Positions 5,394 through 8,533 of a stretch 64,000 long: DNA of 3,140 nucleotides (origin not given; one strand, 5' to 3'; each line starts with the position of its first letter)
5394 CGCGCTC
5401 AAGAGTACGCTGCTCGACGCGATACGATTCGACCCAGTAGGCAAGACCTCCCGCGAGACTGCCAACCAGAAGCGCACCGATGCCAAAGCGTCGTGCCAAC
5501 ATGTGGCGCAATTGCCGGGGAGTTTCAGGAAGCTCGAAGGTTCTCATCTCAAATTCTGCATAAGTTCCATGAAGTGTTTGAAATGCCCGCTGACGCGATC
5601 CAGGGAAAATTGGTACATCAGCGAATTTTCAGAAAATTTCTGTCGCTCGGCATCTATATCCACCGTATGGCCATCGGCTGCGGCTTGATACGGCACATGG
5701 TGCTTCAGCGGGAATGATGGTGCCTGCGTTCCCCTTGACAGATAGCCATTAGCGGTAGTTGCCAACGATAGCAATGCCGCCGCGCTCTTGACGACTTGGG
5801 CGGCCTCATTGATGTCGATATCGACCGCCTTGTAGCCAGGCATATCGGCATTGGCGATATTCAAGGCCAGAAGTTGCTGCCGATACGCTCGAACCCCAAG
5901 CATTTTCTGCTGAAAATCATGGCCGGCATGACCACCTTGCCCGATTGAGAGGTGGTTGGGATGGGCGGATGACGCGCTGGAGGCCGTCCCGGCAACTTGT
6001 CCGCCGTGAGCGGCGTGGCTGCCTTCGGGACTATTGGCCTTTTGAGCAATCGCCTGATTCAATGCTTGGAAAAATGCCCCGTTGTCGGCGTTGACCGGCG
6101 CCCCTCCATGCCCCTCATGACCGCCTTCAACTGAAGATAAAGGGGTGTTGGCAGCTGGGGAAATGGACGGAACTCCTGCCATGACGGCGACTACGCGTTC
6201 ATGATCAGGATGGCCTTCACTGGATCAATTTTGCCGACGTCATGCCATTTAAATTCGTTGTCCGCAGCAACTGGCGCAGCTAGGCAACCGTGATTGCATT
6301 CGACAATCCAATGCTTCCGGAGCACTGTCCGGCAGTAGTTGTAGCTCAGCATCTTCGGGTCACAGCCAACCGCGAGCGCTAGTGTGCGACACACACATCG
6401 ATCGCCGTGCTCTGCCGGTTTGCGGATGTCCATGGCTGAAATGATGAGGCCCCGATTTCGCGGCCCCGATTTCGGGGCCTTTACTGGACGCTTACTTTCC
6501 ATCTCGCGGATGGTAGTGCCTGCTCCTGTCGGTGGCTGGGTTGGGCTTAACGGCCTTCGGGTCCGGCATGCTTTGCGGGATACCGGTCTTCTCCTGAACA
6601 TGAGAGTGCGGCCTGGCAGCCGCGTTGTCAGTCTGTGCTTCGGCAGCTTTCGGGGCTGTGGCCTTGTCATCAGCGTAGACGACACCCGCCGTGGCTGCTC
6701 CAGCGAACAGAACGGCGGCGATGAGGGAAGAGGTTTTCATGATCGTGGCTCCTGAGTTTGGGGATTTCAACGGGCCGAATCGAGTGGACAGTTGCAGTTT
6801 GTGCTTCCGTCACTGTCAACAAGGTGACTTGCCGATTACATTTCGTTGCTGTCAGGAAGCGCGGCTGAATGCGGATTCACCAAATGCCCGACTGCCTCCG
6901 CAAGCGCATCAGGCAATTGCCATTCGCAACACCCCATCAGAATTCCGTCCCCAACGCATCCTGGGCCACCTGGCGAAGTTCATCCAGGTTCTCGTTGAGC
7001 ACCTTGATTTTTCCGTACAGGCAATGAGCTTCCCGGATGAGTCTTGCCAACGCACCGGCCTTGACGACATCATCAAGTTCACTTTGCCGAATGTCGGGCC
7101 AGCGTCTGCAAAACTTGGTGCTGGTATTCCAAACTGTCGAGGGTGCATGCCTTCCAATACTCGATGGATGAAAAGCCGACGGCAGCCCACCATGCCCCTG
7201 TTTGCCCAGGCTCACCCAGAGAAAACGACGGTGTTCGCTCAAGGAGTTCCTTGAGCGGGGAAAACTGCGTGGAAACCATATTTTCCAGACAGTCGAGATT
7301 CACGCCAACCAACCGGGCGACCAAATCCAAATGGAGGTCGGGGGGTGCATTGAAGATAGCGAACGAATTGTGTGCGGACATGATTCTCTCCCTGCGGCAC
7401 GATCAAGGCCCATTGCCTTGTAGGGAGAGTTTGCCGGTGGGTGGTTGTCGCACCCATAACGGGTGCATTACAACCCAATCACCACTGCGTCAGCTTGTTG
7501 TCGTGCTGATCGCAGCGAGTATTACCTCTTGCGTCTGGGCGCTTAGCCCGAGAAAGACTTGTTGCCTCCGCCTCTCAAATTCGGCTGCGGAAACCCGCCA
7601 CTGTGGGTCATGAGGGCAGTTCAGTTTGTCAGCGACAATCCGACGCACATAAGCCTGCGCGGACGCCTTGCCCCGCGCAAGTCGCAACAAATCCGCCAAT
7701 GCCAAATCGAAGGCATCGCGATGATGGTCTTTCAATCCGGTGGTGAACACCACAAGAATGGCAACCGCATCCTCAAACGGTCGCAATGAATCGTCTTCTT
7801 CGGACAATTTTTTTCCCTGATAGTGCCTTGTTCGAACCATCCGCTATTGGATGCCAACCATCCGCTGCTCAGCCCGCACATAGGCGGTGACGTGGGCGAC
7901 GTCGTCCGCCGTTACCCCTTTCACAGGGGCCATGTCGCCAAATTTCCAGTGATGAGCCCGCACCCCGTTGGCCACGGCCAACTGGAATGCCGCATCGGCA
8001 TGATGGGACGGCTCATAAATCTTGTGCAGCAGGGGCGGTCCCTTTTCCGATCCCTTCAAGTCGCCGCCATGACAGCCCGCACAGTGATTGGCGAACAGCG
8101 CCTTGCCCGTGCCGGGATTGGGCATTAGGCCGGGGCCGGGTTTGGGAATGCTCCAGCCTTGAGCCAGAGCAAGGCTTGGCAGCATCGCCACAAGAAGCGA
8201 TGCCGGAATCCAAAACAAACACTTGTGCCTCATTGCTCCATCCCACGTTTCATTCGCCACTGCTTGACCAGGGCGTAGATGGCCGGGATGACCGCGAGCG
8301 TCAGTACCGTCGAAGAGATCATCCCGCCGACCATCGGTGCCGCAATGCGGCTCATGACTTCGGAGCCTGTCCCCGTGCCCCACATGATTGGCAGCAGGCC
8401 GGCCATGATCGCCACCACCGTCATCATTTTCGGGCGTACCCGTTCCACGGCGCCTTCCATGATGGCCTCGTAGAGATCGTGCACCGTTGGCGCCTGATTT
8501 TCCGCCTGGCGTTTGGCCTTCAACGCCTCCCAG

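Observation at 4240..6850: Orphan FlgB-like protein with a His/Gly-rich N-extension, translationally coupled to a transmembrane HD-GYP, in a putatively metal-regulated four-gene operon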

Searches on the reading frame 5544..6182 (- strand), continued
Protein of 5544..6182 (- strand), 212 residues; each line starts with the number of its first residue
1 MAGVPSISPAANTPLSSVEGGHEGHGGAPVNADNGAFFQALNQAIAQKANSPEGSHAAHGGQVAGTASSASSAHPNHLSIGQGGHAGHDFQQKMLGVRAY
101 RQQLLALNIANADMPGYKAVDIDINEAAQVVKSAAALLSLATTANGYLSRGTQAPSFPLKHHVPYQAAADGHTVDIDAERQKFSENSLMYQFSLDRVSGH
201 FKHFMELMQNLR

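Call 37: search_solved_structures(query=window:5544-6182:-, max_evalue=0.01, show_alignments=2)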
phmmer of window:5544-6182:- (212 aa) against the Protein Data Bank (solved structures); distinct sequences matched with E-value up to 0.01: 3.
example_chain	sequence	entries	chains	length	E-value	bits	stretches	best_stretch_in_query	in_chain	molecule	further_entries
7bin_Q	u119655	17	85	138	5.6e-22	82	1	89-209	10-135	Flagellar basal body rod protein FlgB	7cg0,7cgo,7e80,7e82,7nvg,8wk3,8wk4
8z5s_b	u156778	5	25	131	2.6e-13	53.7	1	91-206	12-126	Flagellar basal body rod protein FlgB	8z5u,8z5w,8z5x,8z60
12du_R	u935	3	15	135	2.9e-05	27.5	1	88-202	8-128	Flagellar basal body rod protein FlgB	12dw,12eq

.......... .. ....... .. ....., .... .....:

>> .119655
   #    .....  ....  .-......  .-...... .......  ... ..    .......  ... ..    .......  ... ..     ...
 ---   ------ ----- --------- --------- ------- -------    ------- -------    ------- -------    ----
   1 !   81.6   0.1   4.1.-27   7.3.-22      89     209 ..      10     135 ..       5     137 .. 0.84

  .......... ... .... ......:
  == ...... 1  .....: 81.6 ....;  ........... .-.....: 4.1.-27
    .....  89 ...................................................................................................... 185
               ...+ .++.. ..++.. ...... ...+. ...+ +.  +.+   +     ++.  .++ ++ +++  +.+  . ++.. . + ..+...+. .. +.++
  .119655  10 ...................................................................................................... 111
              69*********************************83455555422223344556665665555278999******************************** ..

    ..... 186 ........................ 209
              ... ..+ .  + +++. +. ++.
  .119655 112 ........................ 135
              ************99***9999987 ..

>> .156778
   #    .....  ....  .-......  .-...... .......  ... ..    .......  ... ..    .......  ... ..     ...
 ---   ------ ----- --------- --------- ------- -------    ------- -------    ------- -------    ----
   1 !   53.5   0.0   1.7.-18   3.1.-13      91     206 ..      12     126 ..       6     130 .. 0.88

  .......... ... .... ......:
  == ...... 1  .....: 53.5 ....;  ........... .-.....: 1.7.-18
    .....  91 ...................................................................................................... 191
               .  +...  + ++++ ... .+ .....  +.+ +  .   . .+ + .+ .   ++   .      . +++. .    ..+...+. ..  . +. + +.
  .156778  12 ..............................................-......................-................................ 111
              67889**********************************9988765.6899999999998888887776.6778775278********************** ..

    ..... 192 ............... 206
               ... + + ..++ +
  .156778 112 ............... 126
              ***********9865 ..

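Call 55: find_encoding_contigs(protein=P0095, flank=6000, max_places=2)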
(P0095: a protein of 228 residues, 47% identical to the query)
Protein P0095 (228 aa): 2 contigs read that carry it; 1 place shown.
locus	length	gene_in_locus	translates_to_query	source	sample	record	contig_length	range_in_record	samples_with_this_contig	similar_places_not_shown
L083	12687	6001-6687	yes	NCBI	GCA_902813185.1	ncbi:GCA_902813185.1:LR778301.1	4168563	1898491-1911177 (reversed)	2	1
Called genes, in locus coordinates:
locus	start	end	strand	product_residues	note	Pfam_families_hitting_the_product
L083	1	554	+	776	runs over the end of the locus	PF04945:YHS, PF19335:HMBD, PF00122:E1-E2_ATPase, PF00702:Hydrolase, PF08282:Hydrolase_3 (faint)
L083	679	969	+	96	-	-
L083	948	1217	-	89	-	-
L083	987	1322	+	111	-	-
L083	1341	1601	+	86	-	PF11666:DUF2933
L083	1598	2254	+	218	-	PF04140:ICMT, PF04191:PEMT (weak)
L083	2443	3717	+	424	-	PF27126:NmeDI_C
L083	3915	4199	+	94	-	-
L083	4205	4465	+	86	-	-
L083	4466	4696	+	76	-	PF11154:DUF2934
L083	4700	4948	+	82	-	PF14354:Lar_restr_allev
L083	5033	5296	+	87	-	-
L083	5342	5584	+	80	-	-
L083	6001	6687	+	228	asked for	PF00460:Flg_bb_rod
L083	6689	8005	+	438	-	PF13487:HD_5, PF01966:HD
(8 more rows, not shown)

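Call 56: find_encoding_contigs(protein=P0041, flank=6000, max_places=2)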
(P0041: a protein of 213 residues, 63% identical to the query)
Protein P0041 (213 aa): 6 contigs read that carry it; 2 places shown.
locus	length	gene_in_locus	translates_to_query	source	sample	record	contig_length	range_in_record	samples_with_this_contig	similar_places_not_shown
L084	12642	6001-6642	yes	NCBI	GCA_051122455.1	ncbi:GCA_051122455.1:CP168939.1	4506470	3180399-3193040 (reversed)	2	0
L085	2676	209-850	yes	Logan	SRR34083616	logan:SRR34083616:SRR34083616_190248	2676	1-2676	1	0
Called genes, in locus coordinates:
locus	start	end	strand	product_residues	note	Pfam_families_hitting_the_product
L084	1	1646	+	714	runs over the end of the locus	PF01553:Acyltransferase, PF00501:AMP-binding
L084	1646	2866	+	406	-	PF04909:Amidohydro_2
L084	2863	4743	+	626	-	PF07690:MFS_1, PF05977:MFS_3, PF01553:Acyltransferase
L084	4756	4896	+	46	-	-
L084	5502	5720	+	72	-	-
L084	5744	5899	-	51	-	-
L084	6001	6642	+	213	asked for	PF00460:Flg_bb_rod (weak)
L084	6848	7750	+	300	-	PF00749:tRNA-synt_1c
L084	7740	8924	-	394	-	PF13091:PLDc_2, PF00614:PLDc (weak), PF13091:PLDc_2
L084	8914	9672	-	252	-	PF03372:Exo_endo_phos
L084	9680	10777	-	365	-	PF02445:NadA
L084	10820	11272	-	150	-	PF00581:Rhodanese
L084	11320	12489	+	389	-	PF01545:Cation_efflux, PF16916:ZT_dimer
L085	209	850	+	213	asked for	PF00460:Flg_bb_rod (weak)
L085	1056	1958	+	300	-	PF00749:tRNA-synt_1c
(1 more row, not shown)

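Call 57: get_annotated_region(hit=H27, flank=5000)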
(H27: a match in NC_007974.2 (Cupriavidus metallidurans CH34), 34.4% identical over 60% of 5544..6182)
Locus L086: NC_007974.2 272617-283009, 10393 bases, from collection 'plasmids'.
description: Cupriavidus metallidurans CH34 megaplasmid, complete sequence
organism: Cupriavidus metallidurans CH34 (NCBI taxid 266264)
taxonomy: Bacteria; Pseudomonadota; Betaproteobacteria; Burkholderiales; Burkholderiaceae; Cupriavidus; Cupriavidus metallidurans; Cupriavidus metallidurans CH34
host: -; source: -; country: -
typing (MOB-suite, as given by PLSDB): mobilizable; replicon rep_cluster_104,rep_cluster_1581,rep_cluster_80; relaxase MOBP,MOBP
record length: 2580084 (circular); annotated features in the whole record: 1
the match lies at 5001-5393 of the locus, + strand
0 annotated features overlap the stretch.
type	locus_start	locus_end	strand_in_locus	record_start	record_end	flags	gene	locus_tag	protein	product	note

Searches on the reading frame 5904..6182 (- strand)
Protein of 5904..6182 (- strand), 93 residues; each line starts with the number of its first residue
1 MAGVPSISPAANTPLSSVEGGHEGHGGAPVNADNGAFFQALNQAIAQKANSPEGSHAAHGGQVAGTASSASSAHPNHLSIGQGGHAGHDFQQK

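Call 66: search_protein_families(library=pfam, proteins=[window:5904-6182:-], max_evalue=10)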
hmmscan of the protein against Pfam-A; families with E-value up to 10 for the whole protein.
seq(93 aa): 0 families

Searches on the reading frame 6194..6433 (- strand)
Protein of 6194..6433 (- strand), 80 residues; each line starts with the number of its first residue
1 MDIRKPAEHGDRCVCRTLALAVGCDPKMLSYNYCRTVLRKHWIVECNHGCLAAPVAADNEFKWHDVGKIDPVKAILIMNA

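Call 34: find_homologous_proteins(query=window:6194-6433:-, max_evalue=0.01)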
Query seq(80 aa) (80 aa): 31 proteins with E <= 0.01 among 31 candidates.
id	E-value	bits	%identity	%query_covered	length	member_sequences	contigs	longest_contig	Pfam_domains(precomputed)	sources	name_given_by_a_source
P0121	2.9e-50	186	100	100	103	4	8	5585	-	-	-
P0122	1.5e-43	164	87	99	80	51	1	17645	-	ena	-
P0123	2.5e-43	163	87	99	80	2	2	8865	-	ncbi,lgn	ncbi:MAG: hypothetical protein WAZ34_06830 [Rhodocyclaceae bacterium]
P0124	2.8e-42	160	86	99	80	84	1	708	-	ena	-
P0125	3.1e-42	160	86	99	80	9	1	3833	-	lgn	-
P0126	3.7e-42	160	86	99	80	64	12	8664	-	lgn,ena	-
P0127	6.9e-40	153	81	99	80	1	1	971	-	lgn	-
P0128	7.2e-40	152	83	100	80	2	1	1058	-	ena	-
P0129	7.7e-40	152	81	99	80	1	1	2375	-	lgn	-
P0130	1.6e-39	151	80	99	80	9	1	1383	-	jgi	jgi:hypothetical protein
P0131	2.8e-39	151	78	100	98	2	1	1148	-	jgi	jgi:hypothetical protein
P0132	4.5e-39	150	78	100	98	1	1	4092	-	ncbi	-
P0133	9.9e-39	149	78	99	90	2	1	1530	-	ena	-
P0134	3.2e-38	147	78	100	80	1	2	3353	-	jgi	-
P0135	3.4e-38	147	80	99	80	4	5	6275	-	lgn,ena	-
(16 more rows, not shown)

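Call 49: predict_structure(alignment_id=A2)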
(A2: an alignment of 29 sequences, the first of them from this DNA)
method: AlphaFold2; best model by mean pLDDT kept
length: 80 residues; sequences in the alignment: 29
mean_pLDDT: 57.7   pTM: 0.36
mean pLDDT of the five models: 57.7, 56.5, 56.3, 52.2, 51.1
residues with pLDDT >= 90: 0; 70-90: 15; 50-70: 42; < 50: 23
segments of 3 or more residues with pLDDT < 50: 1-6, 51-63
pLDDT, mean of each block of 10 residues (from residue 1): 46 69 72 67 60 41 52 54
secondary structure, 60 per line:
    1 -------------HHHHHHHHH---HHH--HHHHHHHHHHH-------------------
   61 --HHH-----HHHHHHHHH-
elements in order: H14-22 H31-41 H71-79

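Call 66: search_protein_families(library=pfam, proteins=[window:6194-6433:-], max_evalue=10)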
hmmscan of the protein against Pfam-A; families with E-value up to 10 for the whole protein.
seq(80 aa): 0 families

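Call 68: search_protein_representatives(alignment_id=A2)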
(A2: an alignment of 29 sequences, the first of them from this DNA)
Query: 29 sequences, 80 profile positions. Proteins with E-value up to 0.001 (for the whole library): 96; up to 1e-10: 70; up to 1e-30: 1. The best 96 are listed.
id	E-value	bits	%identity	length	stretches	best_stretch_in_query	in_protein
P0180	3.2e-32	126.4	-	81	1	3-80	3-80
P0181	2.7e-29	117.0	-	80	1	1-80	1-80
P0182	5.1e-29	116.2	-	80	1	1-79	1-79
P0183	1.8e-24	101.6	-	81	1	1-79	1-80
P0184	3.0e-22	94.5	-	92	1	6-79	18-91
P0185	7.9e-22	93.1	-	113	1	3-80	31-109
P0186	1.2e-21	92.6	-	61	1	20-80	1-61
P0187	3.6e-21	91.0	-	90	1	5-80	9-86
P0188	8.6e-21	89.8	-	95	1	8-79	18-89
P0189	1.5e-20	89.0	-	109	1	7-78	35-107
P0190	1.0e-19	86.4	-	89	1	5-80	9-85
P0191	2.3e-19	85.2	-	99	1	7-79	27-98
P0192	2.5e-19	85.1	-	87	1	2-60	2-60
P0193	6.2e-19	83.8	-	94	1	8-79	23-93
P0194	1.5e-18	82.6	-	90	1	2-57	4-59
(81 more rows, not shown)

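Call 71: find_related_loci(query=A2, collection=metagenome_contigs, flank=5000)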
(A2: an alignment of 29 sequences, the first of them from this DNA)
Query A2 (80 aa) in metagenome_contigs; peptide patterns used: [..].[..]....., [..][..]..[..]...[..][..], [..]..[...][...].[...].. (x = any residue, [..] = any of these).
302 stretches matched a pattern; 129 encode a relative of the query (tblastn E <= 1e-3); the best 80 are kept; 80 distinct loci.
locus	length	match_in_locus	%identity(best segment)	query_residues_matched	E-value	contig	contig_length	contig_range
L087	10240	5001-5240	100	1-80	8e-54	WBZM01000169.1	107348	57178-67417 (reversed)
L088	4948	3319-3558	100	1-80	8e-54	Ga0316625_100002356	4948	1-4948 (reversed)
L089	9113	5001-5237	87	1-79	1e-45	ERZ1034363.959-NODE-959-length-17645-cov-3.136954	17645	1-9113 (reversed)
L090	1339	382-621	86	1-80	6e-47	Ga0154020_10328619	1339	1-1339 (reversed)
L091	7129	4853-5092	86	1-80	2e-45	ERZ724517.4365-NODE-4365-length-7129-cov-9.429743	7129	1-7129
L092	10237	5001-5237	86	1-79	8e-45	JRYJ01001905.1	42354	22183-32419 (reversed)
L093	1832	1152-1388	84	1-79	6e-45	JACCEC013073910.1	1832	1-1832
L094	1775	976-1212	86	1-79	5e-45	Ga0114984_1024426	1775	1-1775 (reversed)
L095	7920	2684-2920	86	1-79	2e-44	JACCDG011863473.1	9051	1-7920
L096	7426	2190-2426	84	1-79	3e-44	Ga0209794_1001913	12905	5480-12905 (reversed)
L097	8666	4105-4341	84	1-79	5e-44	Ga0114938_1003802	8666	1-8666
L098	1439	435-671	84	1-79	4e-45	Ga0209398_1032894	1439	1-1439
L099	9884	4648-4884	85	1-79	1e-43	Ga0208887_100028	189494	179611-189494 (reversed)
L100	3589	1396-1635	81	1-80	1e-43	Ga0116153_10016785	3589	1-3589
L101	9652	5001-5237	85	1-79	1e-43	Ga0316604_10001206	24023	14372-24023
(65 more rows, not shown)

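Call 76: search_solved_structures(query=A4, max_evalue=10, show_alignments=2)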
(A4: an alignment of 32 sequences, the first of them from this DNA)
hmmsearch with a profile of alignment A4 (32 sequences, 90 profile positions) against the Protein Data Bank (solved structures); distinct sequences matched with E-value up to 10: 2.
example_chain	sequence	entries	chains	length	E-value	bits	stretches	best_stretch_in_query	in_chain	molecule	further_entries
5wkn_A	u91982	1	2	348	0.27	14.4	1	42-79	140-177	Nucleoprotein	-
4xjn_A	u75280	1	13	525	0.41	13.8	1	42-79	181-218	Nucleocapsid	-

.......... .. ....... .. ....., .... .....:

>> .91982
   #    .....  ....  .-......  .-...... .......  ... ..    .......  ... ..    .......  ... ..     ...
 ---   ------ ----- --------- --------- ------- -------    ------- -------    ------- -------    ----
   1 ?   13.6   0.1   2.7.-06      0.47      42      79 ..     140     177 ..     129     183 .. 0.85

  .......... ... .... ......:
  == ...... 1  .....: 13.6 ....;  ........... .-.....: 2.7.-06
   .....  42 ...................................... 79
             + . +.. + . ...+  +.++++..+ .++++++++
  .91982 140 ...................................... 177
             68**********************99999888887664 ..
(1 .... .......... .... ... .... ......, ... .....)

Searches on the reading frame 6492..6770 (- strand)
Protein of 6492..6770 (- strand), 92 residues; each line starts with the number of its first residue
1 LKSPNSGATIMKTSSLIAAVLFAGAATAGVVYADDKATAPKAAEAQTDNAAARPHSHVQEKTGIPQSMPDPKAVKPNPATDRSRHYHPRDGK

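Call 3: search_protein_families(library=pfam, proteins=[window:6492-6770:-], max_evalue=1)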
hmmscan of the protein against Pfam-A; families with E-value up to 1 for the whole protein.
window:6492-6770:- (92 aa): 0 families

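Call 4: search_protein_families(library=ncbifam, proteins=[window:6492-6770:-], max_evalue=1)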
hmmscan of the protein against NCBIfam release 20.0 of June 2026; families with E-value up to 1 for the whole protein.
window:6492-6770:- (92 aa): 2 families
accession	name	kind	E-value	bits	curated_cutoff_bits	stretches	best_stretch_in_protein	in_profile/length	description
NF052435.1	BamI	equivalog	0.005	16.7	180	1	11-75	1-67/226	biofilm-associated metzincin protease inhibitor BamI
TIGR04361.1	TrbK_Ti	equivalog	0.26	11.6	50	1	17-49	7-41/64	entry exclusion protein TrbK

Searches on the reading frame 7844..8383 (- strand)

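Call 3: search_protein_families(library=pfam, proteins=[window:7844-8383:-], max_evalue=1)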
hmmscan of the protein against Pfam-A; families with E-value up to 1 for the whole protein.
window:7844-8383:- (179 aa): 2 families
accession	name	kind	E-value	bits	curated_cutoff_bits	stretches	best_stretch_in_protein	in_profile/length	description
PF00034.26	Cytochrom_C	-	6.5e-12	47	21.3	1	93-170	4-87/90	Cytochrome c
PF13442.11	Cytochrome_CBB3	-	1.2e-07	32.3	27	1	90-169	3-68/68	Cytochrome C oxidase, cbb3-type, subunit III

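Call 4: search_protein_families(library=ncbifam, proteins=[window:7844-8383:-], max_evalue=1)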
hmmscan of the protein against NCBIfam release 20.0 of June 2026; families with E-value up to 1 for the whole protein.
window:7844-8383:- (179 aa): 10 families
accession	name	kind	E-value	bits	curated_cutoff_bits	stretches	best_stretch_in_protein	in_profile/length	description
NF011054.0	PRK14486.1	equivalog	7.9e-07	28.9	447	1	92-174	217-292/294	putative bifunctional cbb3-type cytochrome c oxidase subunit II/cytochrome c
TIGR00782.1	ccoP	equivalog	2.4e-05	23.8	179.95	1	92-173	109-193/285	cytochrome-c oxidase, cbb3-type subunit III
NF045774.1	cytochro_C551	exception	4.1e-05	23.5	118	1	92-166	41-103/110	cytochrome c551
NF050122.1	bc1_QcrC_actin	exception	5.3e-05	22.7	200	1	92-119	43-70/253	cytochrome bc1 complex diheme cytochrome c subunit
NF045773.1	cytochro_C550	exception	8.7e-05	22.4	125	1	93-125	52-82/118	cytochrome c550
TIGR03872.1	cytochrome_MoxG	equivalog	0.00027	21.1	147.8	1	92-172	46-121/133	cytochrome c(L), periplasmic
NF045930.1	Cytc6PetJCyano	equivalog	0.019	14.9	135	1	84-110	22-48/110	cytochrome c6 PetJ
TIGR02603.1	CxxCH_TIGR02603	domain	0.024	14.7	68.15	1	91-119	4-32/134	putative heme-binding domain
TIGR02697.1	WPE_wolbac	domain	0.086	12.9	27.55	1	33-62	5-31/36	WPE palindromic element domain-containing protein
NF040606.1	CytoC_perox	subfamily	0.11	11.6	150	1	92-115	300-323/524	di-heme-cytochrome C peroxidase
